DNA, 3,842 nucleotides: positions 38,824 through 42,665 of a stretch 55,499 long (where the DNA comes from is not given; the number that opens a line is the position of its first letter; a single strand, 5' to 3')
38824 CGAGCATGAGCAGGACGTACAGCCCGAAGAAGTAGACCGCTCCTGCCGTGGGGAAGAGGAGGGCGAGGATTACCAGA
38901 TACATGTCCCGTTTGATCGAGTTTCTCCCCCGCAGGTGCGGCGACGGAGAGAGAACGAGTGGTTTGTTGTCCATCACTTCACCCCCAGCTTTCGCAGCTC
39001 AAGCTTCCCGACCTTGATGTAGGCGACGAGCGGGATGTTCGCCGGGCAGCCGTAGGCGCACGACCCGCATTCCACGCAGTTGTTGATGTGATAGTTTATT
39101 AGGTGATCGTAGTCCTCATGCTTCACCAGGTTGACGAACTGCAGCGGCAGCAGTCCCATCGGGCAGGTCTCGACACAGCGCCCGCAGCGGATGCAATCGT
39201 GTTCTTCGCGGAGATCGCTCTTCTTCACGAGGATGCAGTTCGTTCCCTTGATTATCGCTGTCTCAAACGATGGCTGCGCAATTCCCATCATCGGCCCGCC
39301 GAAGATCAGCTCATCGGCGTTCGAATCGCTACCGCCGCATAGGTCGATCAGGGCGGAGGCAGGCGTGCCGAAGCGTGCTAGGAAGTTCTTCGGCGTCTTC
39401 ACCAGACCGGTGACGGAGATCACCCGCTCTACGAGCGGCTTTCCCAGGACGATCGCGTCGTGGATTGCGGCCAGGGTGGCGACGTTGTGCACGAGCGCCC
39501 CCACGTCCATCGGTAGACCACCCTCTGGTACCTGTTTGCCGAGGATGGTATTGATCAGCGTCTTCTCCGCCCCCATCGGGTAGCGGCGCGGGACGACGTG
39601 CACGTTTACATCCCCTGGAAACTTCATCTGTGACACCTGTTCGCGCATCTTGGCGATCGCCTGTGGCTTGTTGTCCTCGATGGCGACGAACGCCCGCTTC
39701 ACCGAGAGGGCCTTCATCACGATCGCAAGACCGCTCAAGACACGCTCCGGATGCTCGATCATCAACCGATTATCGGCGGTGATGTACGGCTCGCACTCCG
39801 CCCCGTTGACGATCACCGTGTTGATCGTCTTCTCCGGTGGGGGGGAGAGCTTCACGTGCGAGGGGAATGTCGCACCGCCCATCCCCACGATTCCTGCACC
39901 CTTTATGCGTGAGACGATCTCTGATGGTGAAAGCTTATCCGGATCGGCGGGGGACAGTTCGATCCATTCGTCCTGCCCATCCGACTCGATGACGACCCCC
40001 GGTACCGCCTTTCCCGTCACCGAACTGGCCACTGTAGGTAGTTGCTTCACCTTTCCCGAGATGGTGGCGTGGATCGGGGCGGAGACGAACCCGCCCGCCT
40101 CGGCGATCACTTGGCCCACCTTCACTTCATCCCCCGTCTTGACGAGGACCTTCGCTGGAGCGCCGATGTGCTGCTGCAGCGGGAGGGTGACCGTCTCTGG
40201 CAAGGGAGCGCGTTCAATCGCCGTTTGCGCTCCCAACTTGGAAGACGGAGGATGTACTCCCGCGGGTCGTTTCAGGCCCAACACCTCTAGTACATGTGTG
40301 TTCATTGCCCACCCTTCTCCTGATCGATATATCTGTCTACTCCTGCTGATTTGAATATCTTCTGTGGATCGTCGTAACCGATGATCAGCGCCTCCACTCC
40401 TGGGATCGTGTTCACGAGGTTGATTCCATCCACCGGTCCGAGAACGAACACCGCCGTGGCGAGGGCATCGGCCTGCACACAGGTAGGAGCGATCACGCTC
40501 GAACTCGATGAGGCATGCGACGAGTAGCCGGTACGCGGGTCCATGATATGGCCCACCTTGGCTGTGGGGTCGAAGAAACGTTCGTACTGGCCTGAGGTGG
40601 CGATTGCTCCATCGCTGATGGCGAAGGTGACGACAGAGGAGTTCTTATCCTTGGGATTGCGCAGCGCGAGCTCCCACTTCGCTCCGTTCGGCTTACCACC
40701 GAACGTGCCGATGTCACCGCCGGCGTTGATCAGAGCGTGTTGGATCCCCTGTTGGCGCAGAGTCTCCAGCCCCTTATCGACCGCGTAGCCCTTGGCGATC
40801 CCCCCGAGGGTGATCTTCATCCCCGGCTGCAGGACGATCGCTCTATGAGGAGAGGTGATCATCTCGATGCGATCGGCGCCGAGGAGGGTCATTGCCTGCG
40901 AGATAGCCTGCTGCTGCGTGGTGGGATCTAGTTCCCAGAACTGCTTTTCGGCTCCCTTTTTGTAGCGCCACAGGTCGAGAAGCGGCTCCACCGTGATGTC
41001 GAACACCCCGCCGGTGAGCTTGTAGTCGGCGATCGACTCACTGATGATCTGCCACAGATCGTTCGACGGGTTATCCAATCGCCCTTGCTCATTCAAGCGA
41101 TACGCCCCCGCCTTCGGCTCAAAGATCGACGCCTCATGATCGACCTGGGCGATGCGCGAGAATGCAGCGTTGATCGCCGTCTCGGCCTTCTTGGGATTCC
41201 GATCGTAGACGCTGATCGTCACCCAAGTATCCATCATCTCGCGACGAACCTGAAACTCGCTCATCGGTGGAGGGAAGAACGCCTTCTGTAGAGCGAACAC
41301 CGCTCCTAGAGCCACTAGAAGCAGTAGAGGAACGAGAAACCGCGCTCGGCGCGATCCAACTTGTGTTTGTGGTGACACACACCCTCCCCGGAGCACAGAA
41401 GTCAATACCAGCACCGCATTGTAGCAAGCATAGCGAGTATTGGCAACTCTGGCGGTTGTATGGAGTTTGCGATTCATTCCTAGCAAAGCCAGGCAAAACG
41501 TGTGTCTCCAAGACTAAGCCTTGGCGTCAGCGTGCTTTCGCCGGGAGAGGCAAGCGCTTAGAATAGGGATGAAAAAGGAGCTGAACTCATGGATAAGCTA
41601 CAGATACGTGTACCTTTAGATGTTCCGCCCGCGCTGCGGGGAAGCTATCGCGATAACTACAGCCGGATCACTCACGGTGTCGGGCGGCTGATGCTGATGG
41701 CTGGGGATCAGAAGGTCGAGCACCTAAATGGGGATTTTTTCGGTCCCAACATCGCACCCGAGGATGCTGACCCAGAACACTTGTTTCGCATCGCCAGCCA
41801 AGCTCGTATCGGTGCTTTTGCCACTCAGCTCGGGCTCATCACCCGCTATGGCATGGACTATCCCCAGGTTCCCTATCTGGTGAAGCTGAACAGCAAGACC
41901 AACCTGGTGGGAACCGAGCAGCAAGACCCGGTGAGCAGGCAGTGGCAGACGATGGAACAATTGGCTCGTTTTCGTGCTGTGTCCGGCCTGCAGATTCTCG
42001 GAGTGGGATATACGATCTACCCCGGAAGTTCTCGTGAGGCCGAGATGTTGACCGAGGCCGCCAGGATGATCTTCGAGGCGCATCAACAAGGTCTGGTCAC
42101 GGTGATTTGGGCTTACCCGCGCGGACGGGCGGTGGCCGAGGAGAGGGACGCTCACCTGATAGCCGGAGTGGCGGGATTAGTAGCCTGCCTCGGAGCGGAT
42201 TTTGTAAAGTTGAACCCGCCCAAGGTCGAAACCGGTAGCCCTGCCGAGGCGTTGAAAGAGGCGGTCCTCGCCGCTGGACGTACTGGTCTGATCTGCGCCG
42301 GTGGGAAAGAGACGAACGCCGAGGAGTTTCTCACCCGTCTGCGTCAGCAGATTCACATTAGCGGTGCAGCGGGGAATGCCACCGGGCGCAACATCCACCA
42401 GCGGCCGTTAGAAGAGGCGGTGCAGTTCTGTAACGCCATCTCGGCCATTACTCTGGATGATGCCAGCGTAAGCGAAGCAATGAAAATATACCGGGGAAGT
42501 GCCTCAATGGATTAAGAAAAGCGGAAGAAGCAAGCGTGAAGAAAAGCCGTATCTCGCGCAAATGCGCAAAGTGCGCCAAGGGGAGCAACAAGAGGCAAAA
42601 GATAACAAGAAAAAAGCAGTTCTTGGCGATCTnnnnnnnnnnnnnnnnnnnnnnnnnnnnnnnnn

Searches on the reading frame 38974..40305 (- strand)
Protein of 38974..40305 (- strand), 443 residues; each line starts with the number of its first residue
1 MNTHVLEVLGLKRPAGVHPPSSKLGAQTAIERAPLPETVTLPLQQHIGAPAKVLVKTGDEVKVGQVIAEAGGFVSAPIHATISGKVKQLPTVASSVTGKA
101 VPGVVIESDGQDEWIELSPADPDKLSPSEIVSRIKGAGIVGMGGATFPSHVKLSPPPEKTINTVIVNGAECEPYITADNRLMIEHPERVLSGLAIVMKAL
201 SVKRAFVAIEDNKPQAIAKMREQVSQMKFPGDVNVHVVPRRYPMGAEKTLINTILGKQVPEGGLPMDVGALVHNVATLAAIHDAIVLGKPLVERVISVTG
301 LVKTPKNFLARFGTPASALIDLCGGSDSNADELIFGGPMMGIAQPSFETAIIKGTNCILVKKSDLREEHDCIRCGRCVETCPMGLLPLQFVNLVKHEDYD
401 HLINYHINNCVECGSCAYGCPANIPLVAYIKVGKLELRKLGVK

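Call 12: search_protein_families(library=pfam, proteins=[window:38974-40305:-], max_evalue=0.001)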
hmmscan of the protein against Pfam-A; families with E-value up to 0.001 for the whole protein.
window:38974-40305:- (443 aa): 16 families
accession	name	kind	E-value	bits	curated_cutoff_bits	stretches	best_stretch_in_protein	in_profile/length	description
PF01512.22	Complex1_51K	-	4.1e-56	189.5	31.2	1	134-282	1-149/150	Nuo51 FMN-binding domain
PF13375.12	RnfC_N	-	2.9e-30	104.7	25.6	1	15-111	5-101/101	RnfC Barrel sandwich hybrid domain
PF12838.12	Fer4_7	-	2.8e-10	40.9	27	1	371-424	2-52/52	4Fe-4S dicluster domain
PF10531.15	SLBB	-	3e-10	40.2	27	1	295-343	1-55/55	SLBB domain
PF13237.11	Fer4_10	-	1.2e-08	35.2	25.5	1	366-421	4-53/53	4Fe-4S dicluster domain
PF13187.11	Fer4_9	-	3.9e-08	33.6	27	1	370-423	1-50/52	4Fe-4S dicluster domain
PF13534.11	Fer4_17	-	2.2e-07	31.7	22.2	0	403-424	39-60/61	4Fe-4S dicluster domain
PF12837.12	Fer4_6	-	6e-07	29.6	25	1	369-385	7-23/24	4Fe-4S binding domain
PF13183.11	Fer4_8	-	1e-06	29.6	27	1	370-424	4-68/68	4Fe-4S dicluster domain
PF00037.32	Fer4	-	1.4e-06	28.3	21.1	1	370-384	7-21/24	4Fe-4S binding domain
PF12797.12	Fer4_2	-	1.9e-06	27.9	24.5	0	370-382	9-21/22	4Fe-4S binding domain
PF12800.12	Fer4_4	-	1.7e-05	25.2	24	0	370-384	3-17/17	4Fe-4S binding domain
PF05896.17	NQRA_N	-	0.00017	22.2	25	1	27-88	16-77/94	NqrA N-terminal barrel-sandwich hybrid domain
PF13746.11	Fer4_18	-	0.00022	21.9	27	0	365-384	55-74/114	4Fe-4S dicluster domain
PF14697.11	Fer4_21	-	0.00038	21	35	1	368-422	5-53/59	4Fe-4S dicluster domain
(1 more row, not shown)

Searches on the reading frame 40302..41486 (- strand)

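Call 12: search_protein_families(library=pfam, proteins=[window:40302-41486:-], max_evalue=0.001)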
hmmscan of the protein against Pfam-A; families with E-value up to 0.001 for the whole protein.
window:40302-41486:- (394 aa): 1 family
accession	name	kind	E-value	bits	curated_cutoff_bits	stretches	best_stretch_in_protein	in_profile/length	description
PF02424.20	ApbE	-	2e-71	241.1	25.6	1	85-368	1-266/266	ApbE family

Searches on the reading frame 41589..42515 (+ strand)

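Call 12: search_protein_families(library=pfam, proteins=[window:41589-42515:+], max_evalue=0.001)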
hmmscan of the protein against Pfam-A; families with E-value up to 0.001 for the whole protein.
window:41589-42515:+ (308 aa): 1 family
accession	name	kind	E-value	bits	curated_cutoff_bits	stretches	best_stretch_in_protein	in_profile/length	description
PF01791.15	DeoC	-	2.7e-45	155.2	23.8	1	35-272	2-229/229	DeoC/LacD family aldolase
